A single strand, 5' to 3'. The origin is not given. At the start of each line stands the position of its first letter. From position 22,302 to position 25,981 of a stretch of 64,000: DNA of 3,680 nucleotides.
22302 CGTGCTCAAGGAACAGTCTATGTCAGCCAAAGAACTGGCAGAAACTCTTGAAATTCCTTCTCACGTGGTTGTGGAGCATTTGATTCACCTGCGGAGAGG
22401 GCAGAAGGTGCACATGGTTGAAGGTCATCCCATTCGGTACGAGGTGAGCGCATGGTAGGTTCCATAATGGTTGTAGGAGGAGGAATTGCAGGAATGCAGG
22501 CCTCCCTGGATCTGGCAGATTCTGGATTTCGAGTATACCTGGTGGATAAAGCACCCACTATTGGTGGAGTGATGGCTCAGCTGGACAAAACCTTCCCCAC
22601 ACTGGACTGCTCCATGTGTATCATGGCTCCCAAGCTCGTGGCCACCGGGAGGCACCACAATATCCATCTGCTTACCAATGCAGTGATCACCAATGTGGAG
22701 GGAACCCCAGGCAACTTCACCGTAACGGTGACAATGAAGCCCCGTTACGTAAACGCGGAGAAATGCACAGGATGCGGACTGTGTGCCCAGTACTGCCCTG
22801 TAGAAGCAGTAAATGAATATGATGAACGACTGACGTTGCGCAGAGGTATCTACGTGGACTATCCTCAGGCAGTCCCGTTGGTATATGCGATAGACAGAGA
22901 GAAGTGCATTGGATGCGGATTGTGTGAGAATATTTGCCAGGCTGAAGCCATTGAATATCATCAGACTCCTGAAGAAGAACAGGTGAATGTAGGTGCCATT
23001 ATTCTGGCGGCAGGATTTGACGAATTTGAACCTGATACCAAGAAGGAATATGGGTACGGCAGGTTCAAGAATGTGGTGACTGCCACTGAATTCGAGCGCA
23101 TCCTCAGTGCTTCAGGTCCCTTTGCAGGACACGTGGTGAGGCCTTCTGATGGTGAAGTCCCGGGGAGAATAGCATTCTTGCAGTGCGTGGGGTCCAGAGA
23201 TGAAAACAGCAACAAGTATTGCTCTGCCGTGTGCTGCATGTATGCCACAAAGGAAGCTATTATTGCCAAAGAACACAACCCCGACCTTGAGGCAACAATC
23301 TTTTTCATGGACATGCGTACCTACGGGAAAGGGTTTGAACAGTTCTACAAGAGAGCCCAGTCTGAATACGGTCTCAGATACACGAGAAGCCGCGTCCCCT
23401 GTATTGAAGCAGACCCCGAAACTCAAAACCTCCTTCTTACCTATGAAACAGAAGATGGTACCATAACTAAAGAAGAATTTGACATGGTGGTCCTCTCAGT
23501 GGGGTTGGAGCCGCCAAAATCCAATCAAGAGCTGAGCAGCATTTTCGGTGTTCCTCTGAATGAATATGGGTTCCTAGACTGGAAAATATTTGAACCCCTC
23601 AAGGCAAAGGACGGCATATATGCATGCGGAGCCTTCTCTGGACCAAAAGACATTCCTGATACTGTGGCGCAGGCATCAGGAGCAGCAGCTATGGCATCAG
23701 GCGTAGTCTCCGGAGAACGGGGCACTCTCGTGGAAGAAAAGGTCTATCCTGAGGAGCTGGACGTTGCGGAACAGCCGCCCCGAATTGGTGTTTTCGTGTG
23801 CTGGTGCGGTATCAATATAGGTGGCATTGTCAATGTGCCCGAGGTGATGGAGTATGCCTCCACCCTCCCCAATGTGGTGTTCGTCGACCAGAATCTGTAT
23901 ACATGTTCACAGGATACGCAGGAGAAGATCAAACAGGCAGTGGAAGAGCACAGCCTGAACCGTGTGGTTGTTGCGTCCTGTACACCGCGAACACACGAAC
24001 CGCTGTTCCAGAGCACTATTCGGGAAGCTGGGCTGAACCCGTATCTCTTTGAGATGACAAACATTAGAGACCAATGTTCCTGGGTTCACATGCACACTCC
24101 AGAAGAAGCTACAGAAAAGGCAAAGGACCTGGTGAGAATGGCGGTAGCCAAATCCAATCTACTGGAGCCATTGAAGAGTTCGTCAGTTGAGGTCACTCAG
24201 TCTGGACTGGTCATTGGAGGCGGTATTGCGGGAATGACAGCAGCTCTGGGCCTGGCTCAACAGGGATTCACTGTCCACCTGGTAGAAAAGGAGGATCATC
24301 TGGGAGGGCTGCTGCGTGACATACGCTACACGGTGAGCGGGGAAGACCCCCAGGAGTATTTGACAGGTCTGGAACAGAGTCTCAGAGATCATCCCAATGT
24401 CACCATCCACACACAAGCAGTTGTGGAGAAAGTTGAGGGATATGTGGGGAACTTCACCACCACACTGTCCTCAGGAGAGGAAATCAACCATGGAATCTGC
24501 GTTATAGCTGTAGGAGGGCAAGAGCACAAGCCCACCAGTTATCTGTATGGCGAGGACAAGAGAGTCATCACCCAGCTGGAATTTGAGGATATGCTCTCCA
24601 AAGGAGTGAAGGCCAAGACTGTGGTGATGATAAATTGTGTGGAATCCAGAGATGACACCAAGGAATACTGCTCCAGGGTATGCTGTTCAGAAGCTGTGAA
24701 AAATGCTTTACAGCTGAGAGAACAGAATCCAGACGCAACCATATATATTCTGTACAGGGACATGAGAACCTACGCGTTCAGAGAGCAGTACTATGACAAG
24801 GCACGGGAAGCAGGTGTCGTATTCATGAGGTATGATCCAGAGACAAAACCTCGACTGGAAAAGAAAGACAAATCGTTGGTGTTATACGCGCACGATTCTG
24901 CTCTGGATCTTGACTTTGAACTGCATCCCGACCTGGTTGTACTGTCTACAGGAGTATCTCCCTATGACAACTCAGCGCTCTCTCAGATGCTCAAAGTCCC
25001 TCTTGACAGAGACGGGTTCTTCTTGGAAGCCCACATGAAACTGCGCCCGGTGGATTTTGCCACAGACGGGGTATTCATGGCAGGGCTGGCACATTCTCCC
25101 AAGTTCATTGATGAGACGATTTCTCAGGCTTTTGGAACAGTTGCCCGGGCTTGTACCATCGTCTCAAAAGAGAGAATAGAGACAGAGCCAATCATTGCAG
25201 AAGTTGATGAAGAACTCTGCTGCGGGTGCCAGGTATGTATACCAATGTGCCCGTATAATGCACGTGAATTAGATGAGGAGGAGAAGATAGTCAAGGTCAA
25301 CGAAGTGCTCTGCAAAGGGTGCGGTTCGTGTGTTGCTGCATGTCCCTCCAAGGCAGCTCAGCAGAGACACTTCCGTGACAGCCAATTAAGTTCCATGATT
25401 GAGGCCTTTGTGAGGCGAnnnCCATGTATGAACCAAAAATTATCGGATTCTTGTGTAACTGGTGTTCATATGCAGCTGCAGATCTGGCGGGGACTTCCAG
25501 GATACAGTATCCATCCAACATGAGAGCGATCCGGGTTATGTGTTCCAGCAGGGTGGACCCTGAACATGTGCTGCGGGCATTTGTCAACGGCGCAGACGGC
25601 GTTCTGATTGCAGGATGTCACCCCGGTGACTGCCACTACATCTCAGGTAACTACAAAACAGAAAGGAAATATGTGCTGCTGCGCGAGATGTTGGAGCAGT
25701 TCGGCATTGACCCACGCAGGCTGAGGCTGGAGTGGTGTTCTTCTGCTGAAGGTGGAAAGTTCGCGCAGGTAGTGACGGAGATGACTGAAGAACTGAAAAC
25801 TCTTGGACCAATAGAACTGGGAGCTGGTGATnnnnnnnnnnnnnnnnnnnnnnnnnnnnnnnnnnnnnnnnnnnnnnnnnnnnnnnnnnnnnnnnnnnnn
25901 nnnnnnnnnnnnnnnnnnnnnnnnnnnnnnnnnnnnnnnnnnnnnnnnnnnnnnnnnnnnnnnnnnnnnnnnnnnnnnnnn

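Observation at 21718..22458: MvhD [2Fe-2S] module fused to a C-terminal winged-helix-like domain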

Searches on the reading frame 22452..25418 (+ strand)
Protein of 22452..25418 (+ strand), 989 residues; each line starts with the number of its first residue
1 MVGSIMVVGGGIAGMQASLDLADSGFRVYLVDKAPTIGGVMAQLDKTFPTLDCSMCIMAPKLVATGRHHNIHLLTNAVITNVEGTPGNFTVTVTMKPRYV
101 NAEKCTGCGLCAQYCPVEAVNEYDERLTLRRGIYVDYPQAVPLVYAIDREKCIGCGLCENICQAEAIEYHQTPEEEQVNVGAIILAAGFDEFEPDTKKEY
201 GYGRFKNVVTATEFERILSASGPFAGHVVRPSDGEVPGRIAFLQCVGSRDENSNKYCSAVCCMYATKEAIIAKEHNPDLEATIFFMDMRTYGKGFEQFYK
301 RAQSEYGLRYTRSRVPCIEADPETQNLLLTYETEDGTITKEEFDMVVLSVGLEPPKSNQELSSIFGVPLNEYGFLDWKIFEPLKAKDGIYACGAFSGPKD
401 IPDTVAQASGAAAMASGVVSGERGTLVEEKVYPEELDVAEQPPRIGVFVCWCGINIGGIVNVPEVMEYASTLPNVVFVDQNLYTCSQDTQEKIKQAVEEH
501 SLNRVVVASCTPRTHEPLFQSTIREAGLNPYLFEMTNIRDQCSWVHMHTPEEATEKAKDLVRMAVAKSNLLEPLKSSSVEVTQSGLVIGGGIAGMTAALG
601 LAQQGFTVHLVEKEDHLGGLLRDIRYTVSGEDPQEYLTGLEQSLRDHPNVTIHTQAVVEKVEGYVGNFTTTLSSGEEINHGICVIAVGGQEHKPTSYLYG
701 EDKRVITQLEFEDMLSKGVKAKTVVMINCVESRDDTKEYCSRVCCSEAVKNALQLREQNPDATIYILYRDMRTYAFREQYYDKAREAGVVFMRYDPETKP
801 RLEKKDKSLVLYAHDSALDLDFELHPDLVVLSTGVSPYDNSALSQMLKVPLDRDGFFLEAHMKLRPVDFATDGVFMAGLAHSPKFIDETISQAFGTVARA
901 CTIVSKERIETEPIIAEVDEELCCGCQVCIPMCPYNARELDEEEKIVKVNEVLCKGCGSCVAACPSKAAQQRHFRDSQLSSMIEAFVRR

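Call 5: search_protein_families(library=pfam, proteins=[window:22452-25418:+], max_evalue=0.1)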
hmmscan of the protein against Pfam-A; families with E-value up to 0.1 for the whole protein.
window:22452-25418:+ (989 aa): 31 families (the best 25 are shown)
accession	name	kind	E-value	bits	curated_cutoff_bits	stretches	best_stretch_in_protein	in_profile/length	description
PF07992.20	Pyr_redox_2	-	1.4e-27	97.3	26.1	3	586-715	4-136/291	Pyridine nucleotide-disulphide oxidoreductase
PF00037.32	Fer4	-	5.2e-25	86.7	21.1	4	99-120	2-23/24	4Fe-4S binding domain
PF13450.12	NAD_binding_8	-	1.9e-19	70.1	21.9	2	587-626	1-40/68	NAD(P)-binding Rossmann-like domain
PF12831.13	FAD_oxidored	-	4.3e-17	62.9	27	2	586-621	3-38/416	FAD dependent oxidoreductase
PF12838.12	Fer4_7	-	7.2e-16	58.8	27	3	923-968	2-52/52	4Fe-4S dicluster domain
PF00890.30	FAD_binding_2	-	1.1e-13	51.7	20.4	2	586-693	3-123/414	FAD binding domain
PF01266.30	DAO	-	3.3e-13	50.3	27.9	2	586-618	3-35/353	FAD dependent oxidoreductase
PF13187.11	Fer4_9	-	1.1e-11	45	27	2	104-167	1-52/52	4Fe-4S dicluster domain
PF12797.12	Fer4_2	-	6.1e-10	38.8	24.5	3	98-117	3-22/22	4Fe-4S binding domain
PF01134.28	GIDA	-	6.7e-10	39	22.1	2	5-59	2-46/391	Glucose inhibited division protein A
PF13484.11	Fer4_16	-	1.1e-09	39.4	30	2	104-163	1-64/66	4Fe-4S double cluster binding domain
PF14697.11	Fer4_21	-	2.3e-09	37.7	35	3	916-966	1-53/59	4Fe-4S dicluster domain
PF25160.1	LdpA_Fe-S-bd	-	2.8e-09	37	27.6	3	99-123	22-46/49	LdpA Fe-S cluster-binding domain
PF13237.11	Fer4_10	-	5.4e-09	36.3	25.5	3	918-965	4-53/53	4Fe-4S dicluster domain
PF13738.12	Pyr_redox_3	-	1.4e-08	34.8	30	1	583-691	165-269/305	Pyridine nucleotide-disulphide oxidoreductase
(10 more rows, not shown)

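Call 40: search_protein_families(library=ncbifam, proteins=[window:22452-25418:+], max_evalue=0.01)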
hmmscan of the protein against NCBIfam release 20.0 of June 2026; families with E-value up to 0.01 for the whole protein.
window:22452-25418:+ (989 aa): 224 families (the best 25 are shown)
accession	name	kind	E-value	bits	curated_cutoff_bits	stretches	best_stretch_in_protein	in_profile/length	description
NF040770.1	hetero_SS_HdrA2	exception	0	1028.9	1100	3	4-420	141-561/777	CoB-CoM heterodisulfide reductase HdrA2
NF041778.1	hetero_SS_HdrA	equivalog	1.7e-222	740.4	1400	3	4-429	144-580/771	ferredoxin:CoB-CoM heterodisulfide reductase subunit HdrA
NF041891.1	hdrA_Methbact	equivalog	2.3e-211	704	1300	3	4-419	135-556/762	ferredoxin:CoB-CoM heterodisulfide reductase subunit HdrA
NF009410.0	PRK12771.1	subfamily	1.2e-18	67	516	2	583-622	139-178/566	NAD(P)-binding protein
TIGR01372.1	soxA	subfamily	1.9e-16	59.1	1164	2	571-658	157-244/996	sarcosine oxidase subunit alpha family protein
NF005560.0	PRK07233.1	equivalog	3.6e-16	59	252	2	586-626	4-44/435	hypothetical protein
TIGR03467.1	HpnE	equivalog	7.2e-16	58.5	283.05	2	587-622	3-38/430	hydroxysqualene dehydroxylase HpnE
TIGR02179.1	PorD_KorD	subfamily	1.6e-14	53.7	60.05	2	94-170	17-75/78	2-oxoacid:acceptor oxidoreductase, delta subunit, pyruvate/2-ketoisovalerate family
TIGR01944.1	rnfB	subfamily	1.8e-14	53.7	68.7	2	906-974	98-165/190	RnfABCDGE type electron transport complex subunit B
NF042909.1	FMH_DH_FwdF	exception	3e-14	52.9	375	2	101-171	13-76/336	tungsten-dependent formylmethanofuran dehydrogenase subunit FwdF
NF045637.1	carotdesatCrtDProt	equivalog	5.4e-14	51.6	580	2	586-625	2-41/485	1-hydroxycarotenoid 3,4-desaturase CrtD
NF006021.0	PRK08163.1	equivalog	6.4e-14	51.8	459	2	582-619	5-42/398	3-hydroxybenzoate 6-monooxygenase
NF038196.1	ferrodoxin_EFR1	subfamily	6.9e-14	52.5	75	3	918-971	182-231/242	EFR1 family ferrodoxin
TIGR03997.1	mycofact_OYE_2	equivalog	8.5e-13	47.6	793.15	2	583-655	380-451/645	mycofactocin system FadH/OYE family oxidoreductase 2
TIGR02700.1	flavo_MJ0208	hypoth_equivalog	1.1e-12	47.8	251.35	2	909-970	136-195/234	dihydromethanopterin reductase (acceptor)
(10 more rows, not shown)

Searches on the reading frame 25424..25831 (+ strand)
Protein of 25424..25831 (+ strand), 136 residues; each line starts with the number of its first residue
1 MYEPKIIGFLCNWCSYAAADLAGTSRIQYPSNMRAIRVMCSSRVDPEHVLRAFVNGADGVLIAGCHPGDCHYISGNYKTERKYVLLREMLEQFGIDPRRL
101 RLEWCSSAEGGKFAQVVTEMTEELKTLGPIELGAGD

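Call 5: search_protein_families(library=pfam, proteins=[window:25424-25831:+], max_evalue=0.1)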
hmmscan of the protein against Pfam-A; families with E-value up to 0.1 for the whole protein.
window:25424-25831:+ (136 aa): 2 families
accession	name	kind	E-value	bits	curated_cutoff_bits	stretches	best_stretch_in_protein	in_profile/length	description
PF02662.21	FlpD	-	8e-57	191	22.3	1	6-128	1-123/123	Methyl-viologen-reducing hydrogenase, delta subunit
PF02861.25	Clp_N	-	0.078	13.6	20.7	0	44-60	13-29/53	Clp amino terminal domain, pathogenicity island component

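Call 40: search_protein_families(library=ncbifam, proteins=[window:25424-25831:+], max_evalue=0.01)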
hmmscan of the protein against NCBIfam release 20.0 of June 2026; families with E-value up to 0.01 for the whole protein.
window:25424-25831:+ (136 aa): 4 families
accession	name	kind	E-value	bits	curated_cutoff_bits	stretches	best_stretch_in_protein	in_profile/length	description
NF040770.1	hetero_SS_HdrA2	exception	1.4e-56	192.1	1100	1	3-131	647-775/777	CoB-CoM heterodisulfide reductase HdrA2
NF045873.1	F420_non_VhuD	exception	1.3e-40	138.6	215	1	3-132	1-130/132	F420-non-reducing hydrogenase iron-sulfur subunit VhuD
NF041891.1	hdrA_Methbact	equivalog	6.4e-16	57.7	1300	1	3-108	643-742/762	ferredoxin:CoB-CoM heterodisulfide reductase subunit HdrA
NF041778.1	hetero_SS_HdrA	equivalog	1.4e-05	23.1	1400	1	5-64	655-714/771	ferredoxin:CoB-CoM heterodisulfide reductase subunit HdrA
